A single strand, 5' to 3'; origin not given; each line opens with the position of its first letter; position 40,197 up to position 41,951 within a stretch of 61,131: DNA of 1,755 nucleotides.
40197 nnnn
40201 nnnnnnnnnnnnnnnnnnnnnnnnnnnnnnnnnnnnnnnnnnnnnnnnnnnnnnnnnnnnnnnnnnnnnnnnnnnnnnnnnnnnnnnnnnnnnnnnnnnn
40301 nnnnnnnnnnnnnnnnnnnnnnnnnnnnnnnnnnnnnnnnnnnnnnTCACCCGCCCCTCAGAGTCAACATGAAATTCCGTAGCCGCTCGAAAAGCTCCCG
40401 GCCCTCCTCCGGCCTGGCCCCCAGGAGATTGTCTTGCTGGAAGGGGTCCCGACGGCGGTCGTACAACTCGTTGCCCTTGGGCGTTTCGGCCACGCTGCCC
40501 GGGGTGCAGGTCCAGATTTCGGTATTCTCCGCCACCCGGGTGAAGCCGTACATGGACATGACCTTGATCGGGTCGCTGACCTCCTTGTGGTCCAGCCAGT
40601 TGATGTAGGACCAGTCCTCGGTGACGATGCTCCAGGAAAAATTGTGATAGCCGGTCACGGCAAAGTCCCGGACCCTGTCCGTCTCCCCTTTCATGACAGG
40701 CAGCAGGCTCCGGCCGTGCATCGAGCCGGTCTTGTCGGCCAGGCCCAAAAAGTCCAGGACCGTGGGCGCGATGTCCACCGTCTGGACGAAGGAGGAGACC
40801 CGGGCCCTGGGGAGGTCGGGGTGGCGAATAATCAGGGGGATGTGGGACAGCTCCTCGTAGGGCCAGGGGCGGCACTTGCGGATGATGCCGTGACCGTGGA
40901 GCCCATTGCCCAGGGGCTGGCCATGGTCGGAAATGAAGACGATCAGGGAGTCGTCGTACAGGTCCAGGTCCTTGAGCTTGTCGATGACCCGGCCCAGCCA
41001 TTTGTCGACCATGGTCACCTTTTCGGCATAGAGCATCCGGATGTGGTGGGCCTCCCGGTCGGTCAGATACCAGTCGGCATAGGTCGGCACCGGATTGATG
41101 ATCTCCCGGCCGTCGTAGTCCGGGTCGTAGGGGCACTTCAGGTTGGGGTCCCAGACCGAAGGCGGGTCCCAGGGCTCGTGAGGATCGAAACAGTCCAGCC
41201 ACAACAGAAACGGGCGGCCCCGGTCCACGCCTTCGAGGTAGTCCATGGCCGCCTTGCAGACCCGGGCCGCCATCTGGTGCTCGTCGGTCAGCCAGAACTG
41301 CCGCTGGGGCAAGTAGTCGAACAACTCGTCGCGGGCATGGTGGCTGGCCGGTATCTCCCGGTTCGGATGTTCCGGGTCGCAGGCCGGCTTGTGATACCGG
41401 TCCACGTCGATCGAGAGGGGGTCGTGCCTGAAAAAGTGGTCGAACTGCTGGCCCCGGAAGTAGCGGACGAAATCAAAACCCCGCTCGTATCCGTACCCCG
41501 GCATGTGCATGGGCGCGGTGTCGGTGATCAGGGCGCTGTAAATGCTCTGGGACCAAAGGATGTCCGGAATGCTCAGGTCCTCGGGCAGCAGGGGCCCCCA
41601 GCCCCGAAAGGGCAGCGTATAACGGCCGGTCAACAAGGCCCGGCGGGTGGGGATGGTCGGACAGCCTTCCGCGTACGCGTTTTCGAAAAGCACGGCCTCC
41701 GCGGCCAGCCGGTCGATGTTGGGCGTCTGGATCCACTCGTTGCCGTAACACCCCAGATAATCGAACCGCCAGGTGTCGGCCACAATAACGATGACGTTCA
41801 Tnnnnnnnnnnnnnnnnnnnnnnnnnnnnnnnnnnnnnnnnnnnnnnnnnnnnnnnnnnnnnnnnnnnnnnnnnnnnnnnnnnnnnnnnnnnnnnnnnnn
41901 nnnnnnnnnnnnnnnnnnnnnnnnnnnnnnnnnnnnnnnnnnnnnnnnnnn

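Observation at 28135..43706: Sigma-54/GAF-controlled cluster of cytoplasmic sulfate-ester and haloalkane hydrolases with TAXI-TRAP uptake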

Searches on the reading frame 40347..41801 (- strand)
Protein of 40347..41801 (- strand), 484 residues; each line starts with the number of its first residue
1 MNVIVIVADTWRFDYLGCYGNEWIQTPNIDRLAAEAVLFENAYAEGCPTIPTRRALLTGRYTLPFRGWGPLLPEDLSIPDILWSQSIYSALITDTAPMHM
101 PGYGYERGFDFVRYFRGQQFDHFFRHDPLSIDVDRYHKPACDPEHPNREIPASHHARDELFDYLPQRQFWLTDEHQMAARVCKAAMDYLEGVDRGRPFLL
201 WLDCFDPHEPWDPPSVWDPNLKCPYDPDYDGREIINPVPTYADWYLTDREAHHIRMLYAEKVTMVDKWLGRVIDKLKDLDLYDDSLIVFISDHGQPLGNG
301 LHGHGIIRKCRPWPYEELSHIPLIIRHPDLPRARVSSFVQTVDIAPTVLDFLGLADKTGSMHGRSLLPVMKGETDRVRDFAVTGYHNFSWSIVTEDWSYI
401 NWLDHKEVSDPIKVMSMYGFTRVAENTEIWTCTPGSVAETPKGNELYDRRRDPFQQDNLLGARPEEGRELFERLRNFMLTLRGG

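Call 4: search_protein_families(library=pfam, proteins=[window:40347-41801:-], max_evalue=0.01)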
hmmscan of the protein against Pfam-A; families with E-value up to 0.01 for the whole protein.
window:40347-41801:- (484 aa): 3 families
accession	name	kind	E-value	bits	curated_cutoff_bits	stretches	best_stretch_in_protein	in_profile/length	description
PF00884.28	Sulfatase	-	2e-41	142.7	25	1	2-353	2-300/301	Sulfatase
PF16347.10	SGSH_C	-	5e-11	43.4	29.3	1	313-389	10-88/154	N-sulphoglucosamine sulphohydrolase, C-terminal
PF01663.27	Phosphodiest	-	7e-09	36.2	23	1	248-295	171-221/342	Type I phosphodiesterase / nucleotide pyrophosphatase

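Call 5: search_protein_families(library=ncbifam, proteins=[window:40347-41801:-], max_evalue=0.01)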
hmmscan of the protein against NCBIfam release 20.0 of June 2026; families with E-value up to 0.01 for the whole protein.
window:40347-41801:- (484 aa): 17 families
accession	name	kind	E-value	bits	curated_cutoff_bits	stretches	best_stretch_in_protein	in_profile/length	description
NF010322.0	PRK13759.1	equivalog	1.7e-46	158.7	481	2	177-403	181-416/486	arylsulfatase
NF045661.1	HdlasePehA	equivalog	2e-38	132.3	900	2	246-379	272-402/506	phosphoric/sulfuric ester hydrolase PehA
TIGR03417.1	chol_sulfatase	equivalog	6.7e-27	94.5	433.45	2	196-376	183-370/500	choline-sulfatase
NF052527.1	Mn_arylsulf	exception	7.2e-24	84.5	850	2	170-404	171-411/479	manganese-dependent arylsulfatase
NF053595.1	LptchSynLtaSGpos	equivalog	2.2e-07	29.8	970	1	260-369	432-543/626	lipoteichoic acid synthase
NF047438.1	polymyxin_MCR12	exception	5.2e-07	28.4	1200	1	252-312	417-478/548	MCR-12 family phosphoethanolamine--lipid A transferase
NF008593.0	PRK11560.1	equivalog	2.8e-05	22.6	493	1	258-325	434-494/563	kdo(2)-lipid A phosphoethanolamine 7''-transferase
NF028537.1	P_eth_NH2_trans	domain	8.7e-05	21.2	500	1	258-327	413-480/527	phosphoethanolamine--lipid A transferase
NF038282.1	LapC_YejM_PbgA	exception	0.00014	20.3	825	1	255-351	411-499/584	LPS biosynthesis-modulating metalloenzyme YejM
NF007160.0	PRK09598.1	equivalog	0.00017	20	561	1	258-327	406-471/523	phosphoethanolamine--lipid A transferase EptA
NF009049.0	PRK12383.1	equivalog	0.0018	17.3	254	1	256-373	307-404/408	phosphopentomutase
NF008619.0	PRK11598.1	equivalog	0.0021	16.6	660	0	256-325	419-486/546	phosphoethanolamine transferase EptA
NF033836.1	polymyxin_MCR9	exception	0.0047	15.6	1240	0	257-323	415-479/539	MCR-9 family phosphoethanolamine--lipid A transferase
NF033862.2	polymyxin_MCR10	exception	0.005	15.6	1250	0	257-323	415-479/539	MCR-10 family phosphoethanolamine--lipid A transferase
NF053859.1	polymyxin_MCR13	exception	0.0056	15.6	1250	0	257-325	415-481/541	MCR-13 family phosphoethanolamine--lipid A transferase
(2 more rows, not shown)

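Call 25: search_solved_structures(query=window:40347-41801:-, max_evalue=0.00001, show_alignments=2)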
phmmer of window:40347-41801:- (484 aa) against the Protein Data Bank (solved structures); distinct sequences matched with E-value up to 0.00001: 81 (the best 60 are shown).
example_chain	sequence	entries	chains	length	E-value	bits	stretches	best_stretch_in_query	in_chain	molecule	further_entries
7oz8_AAA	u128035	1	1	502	3.1e-32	115.1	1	2-379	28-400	Choline-sulfatase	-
4upi_A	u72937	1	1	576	1.5e-27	99.7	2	2-63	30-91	SULFATASE FAMILY PROTEIN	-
5g2v_A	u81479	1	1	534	3.4e-26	95.1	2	258-388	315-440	N-ACETYLGLUCOSAMINE-6-SULFATASE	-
4uph_A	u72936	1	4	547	1.2e-25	93.4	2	242-381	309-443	SULFATASE (SULFURIC ESTER HYDROLASE) PROTEIN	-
2vqr_A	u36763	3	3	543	3.3e-24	88.6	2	246-380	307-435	PUTATIVE SULFATASE | Multifunctional alkaline phosphatase superfamily protein pRL90232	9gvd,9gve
7p24_AAA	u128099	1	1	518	6.1e-24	87.7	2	258-388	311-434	Mucin-desulfating sulfatase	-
2w8s_A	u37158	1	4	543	1.4e-23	86.6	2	247-371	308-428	PHOSPHONATE MONOESTER HYDROLASE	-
7stt_A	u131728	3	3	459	5.1e-23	84.7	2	2-76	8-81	N-acetylgalactosamine-6-sulfatase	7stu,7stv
2qzu_A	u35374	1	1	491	7.7e-23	84.1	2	180-356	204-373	Putative sulfatase yidJ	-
9fo1_A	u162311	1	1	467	1.3e-22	83.3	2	1-63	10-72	k-carrageenan sulfatase S1_16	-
6pt6_B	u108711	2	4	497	4.3e-22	81.6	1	252-374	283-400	exo-2S-iota carrageenan S1 sulfatase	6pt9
4upk_A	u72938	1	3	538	5.9e-22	81.2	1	241-375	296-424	PHOSPHONATE MONOESTER HYDROLASE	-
6ptk_A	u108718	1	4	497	6.7e-22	81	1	252-374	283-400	exo-2S-iota carrageenan S1 sulfatase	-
4upl_A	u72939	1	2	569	8.2e-22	80.7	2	1-65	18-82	SULFATASE FAMILY PROTEIN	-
6pt4_B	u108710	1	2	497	9.5e-22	80.5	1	252-374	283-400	exo-2S-iota carrageenan S1 sulfatase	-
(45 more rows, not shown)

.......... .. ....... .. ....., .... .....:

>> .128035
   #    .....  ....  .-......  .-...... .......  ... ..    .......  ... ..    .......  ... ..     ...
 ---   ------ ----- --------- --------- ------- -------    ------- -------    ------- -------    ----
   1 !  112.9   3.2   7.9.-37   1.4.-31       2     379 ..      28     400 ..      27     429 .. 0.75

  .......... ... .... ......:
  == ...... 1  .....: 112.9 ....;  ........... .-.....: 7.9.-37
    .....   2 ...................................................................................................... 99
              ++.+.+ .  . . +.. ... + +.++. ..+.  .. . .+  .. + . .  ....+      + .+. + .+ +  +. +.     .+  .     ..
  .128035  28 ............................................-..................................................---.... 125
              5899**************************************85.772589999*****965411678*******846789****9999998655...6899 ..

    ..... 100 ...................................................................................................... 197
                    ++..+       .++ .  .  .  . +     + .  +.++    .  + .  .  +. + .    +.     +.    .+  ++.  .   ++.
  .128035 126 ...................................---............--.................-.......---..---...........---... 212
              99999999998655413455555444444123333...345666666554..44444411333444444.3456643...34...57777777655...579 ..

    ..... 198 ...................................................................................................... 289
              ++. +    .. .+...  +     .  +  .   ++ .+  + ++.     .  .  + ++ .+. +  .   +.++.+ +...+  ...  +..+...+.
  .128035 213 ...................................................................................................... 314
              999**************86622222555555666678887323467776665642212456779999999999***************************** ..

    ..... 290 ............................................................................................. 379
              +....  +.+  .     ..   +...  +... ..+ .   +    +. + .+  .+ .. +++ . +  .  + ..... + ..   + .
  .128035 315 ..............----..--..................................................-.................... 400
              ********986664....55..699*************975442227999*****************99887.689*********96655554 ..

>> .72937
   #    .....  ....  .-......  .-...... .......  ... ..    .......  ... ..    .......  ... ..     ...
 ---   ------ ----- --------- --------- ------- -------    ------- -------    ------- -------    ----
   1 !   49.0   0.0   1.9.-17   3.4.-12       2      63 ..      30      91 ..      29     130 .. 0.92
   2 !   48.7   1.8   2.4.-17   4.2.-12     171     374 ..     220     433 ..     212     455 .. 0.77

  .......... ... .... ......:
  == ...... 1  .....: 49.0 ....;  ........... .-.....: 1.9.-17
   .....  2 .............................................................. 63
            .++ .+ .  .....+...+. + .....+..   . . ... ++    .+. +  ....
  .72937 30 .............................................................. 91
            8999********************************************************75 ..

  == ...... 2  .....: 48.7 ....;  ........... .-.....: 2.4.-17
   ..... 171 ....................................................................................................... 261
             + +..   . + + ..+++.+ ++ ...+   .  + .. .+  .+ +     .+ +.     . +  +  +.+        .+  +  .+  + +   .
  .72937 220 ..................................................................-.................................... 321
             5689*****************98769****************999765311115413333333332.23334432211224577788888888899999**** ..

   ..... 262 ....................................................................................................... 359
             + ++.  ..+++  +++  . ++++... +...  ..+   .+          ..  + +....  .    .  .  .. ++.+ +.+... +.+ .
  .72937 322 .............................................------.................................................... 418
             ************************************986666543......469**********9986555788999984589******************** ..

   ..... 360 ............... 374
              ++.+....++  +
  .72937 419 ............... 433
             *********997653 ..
